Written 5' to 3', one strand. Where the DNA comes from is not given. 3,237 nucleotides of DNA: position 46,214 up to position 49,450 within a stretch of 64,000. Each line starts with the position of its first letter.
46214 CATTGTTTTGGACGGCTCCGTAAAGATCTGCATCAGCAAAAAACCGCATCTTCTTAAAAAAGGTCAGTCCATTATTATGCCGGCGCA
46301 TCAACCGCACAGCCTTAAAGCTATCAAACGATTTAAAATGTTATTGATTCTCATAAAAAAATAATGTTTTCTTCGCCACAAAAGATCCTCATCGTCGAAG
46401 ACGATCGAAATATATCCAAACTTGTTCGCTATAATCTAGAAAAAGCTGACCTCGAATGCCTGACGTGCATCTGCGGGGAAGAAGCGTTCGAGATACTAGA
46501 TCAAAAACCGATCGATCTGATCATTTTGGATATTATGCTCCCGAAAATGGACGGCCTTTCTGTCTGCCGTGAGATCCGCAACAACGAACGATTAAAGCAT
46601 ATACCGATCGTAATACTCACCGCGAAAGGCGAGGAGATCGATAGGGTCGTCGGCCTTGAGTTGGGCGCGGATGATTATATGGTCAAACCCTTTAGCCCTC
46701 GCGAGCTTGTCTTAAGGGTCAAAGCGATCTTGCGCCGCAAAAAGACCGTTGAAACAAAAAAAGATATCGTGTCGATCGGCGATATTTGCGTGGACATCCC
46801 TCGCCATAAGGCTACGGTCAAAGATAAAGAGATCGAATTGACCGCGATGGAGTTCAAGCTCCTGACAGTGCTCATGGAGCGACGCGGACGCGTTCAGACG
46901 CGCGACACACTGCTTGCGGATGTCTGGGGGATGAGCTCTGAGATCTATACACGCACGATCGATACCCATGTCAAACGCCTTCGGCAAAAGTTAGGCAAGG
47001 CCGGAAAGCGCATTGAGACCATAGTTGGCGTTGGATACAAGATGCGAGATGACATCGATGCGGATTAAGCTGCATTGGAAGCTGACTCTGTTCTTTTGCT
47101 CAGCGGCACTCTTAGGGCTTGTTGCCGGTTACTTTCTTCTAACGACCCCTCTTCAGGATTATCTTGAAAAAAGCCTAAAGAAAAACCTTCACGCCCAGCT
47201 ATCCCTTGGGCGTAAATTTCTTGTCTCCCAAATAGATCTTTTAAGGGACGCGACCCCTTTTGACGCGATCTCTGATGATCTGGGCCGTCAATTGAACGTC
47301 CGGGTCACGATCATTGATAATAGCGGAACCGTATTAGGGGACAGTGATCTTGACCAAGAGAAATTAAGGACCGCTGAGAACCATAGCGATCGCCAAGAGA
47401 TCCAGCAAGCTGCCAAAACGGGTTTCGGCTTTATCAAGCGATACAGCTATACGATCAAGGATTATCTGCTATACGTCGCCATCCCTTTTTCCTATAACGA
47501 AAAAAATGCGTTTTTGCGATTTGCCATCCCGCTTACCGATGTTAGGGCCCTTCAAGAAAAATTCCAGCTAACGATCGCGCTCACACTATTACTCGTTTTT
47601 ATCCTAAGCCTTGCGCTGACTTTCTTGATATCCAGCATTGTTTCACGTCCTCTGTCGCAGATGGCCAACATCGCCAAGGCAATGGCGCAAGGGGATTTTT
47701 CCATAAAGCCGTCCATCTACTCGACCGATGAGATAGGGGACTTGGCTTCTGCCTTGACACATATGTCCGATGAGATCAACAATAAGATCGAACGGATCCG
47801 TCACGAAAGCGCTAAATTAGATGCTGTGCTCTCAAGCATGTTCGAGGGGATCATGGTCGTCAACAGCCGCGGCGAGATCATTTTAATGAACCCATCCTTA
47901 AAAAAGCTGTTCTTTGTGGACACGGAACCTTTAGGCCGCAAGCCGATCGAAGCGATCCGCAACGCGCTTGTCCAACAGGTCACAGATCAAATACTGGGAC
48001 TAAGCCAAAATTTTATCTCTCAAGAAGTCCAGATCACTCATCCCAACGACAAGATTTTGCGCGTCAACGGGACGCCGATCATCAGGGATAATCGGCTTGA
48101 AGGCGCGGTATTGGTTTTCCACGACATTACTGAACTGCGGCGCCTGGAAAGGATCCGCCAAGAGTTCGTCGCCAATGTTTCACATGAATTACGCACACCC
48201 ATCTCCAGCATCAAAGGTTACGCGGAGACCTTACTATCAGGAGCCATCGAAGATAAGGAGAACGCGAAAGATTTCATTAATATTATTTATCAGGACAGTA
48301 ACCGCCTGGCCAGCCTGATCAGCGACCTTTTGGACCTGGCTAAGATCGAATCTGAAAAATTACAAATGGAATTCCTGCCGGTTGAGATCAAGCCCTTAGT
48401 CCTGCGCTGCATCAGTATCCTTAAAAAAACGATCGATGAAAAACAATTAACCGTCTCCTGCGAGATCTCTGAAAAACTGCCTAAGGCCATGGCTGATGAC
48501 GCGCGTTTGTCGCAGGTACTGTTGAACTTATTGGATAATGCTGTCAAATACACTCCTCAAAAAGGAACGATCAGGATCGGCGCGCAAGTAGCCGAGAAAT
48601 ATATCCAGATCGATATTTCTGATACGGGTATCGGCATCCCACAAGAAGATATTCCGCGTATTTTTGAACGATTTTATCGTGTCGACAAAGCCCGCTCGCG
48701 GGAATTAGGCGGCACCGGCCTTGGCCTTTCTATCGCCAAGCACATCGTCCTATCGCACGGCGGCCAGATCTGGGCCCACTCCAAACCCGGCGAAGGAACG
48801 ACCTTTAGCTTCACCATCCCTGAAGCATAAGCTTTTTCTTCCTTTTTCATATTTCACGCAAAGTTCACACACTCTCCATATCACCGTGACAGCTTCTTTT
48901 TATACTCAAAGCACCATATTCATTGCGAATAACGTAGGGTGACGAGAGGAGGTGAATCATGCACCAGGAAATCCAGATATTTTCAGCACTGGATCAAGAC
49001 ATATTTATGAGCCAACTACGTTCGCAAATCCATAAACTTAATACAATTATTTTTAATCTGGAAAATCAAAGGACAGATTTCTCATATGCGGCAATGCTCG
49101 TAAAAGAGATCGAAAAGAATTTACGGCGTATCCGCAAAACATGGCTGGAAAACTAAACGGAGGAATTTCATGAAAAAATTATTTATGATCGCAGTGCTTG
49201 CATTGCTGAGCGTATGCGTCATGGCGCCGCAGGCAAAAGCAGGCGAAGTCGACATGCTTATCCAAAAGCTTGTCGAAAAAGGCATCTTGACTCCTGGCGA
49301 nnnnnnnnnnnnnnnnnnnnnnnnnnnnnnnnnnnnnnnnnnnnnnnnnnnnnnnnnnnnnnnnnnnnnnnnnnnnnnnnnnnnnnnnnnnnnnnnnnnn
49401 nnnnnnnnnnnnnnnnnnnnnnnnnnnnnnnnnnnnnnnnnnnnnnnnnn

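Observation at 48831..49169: Pho-box-like TTCAC direct repeats and a strongly translated 65-aa ORF ahead of the porin-pst2 operon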

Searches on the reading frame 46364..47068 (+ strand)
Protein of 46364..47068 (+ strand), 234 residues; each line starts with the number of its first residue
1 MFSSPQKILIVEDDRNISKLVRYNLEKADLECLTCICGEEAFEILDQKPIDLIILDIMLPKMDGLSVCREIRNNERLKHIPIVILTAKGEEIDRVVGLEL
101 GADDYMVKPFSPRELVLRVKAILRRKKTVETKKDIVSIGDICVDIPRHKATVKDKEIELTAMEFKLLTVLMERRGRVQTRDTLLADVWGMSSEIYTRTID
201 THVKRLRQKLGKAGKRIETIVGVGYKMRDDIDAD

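Call 6: search_protein_families(library=pfam, proteins=[window:46364-47068:+], max_evalue=0.01)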
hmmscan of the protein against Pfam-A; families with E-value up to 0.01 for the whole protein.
window:46364-47068:+ (234 aa): 3 families
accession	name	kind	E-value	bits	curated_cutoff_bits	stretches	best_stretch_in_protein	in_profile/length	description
PF00072.30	Response_reg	-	9.5e-30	103.5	30.2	1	8-119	1-110/111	Response regulator receiver domain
PF00486.34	Trans_reg_C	-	2.9e-25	88.6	26.2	1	155-227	2-77/77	Transcriptional regulatory protein, C terminal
PF23198.2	PDE8A_N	-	8.2e-07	29.5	29.6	1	6-89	11-95/147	PDE8A-like, N-terminal domain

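Call 13: search_protein_families(library=ncbifam, proteins=[window:46364-47068:+], max_evalue=0.01)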
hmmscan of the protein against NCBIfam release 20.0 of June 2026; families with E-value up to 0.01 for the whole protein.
window:46364-47068:+ (234 aa): 101 families (the best 25 are shown)
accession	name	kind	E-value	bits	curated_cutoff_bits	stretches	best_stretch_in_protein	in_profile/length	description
TIGR02154.1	PhoB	equivalog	2.7e-70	236.2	296.2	1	6-227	3-225/226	phosphate regulon transcriptional regulator PhoB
NF008296.0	PRK11083.1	equivalog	2.1e-64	217.1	273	1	6-228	4-226/228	two-component system response regulator CreB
NF040689.1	MtrAB_MtrA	equivalog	2.1e-62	210.3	300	1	8-227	1-218/219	MtrAB system response regulator MtrA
NF053854.1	RespRegPhoBBctds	equivalog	2.5e-62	210.2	270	1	8-227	1-224/225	two-component system response regulator PhoB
NF045944.1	ResRegRpaBCyano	equivalog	5.9e-60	202.5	330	1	9-227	1-227/229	response regulator transcription factor RpaB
NF007982.1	PRK10710.1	equivalog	2.1e-59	200.9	380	1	5-230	7-230/235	envelope stress response regulator BaeR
NF040534.1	resp_reg_YycF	equivalog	7.6e-59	198.8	340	1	6-230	1-230/231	response regulator YycF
NF033117.2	vanR_ACDEGLN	exception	2.7e-56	190.7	350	1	8-227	1-225/226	VanR-ABDEGLN family response regulator transcription factor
NF041733.1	resp_reg_CseB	equivalog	5.6e-55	186.2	350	1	7-228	2-227/228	two-component system response regulator CseB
NF007005.1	PRK09468.1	equivalog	8.9e-51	172.6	331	1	6-227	4-231/237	osmolarity response regulator transcription factor OmpR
TIGR01387.1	cztR_silR_copR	subfamily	3.7e-50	170.6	279.2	1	8-226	1-217/218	heavy metal response regulator transcription factor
NF008199.0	PRK10955.1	equivalog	2.6e-49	168.3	341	1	6-227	2-228/232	envelope stress response regulator transcription factor CpxR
NF007546.0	PRK10161.1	equivalog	3.4e-49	167.5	471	1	6-227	3-225/229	phosphate response regulator transcription factor PhoB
NF033120.0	vanR_FM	exception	7.4e-49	166.5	460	1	7-227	5-229/231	vancomycin resistance response regulator transcription factor, VanR-F/VanR-M family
NF007928.2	PRK10643.1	equivalog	1.4e-47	162.1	330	1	7-226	2-215/216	two-component system response regulator PmrA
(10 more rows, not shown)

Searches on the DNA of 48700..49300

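Call 51: search_rna_families(source=window, start=48700, end=49300, threshold=evalue, max_evalue=1)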
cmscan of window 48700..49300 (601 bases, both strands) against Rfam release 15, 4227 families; matches with E-value up to 1: 1.
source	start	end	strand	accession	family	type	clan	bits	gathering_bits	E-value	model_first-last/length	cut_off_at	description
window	48764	48814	-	RF01890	lincRNA-p21_2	Gene; lncRNA;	-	18.9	70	0.45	1-52/52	no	LincRNA-p21 conserved region 2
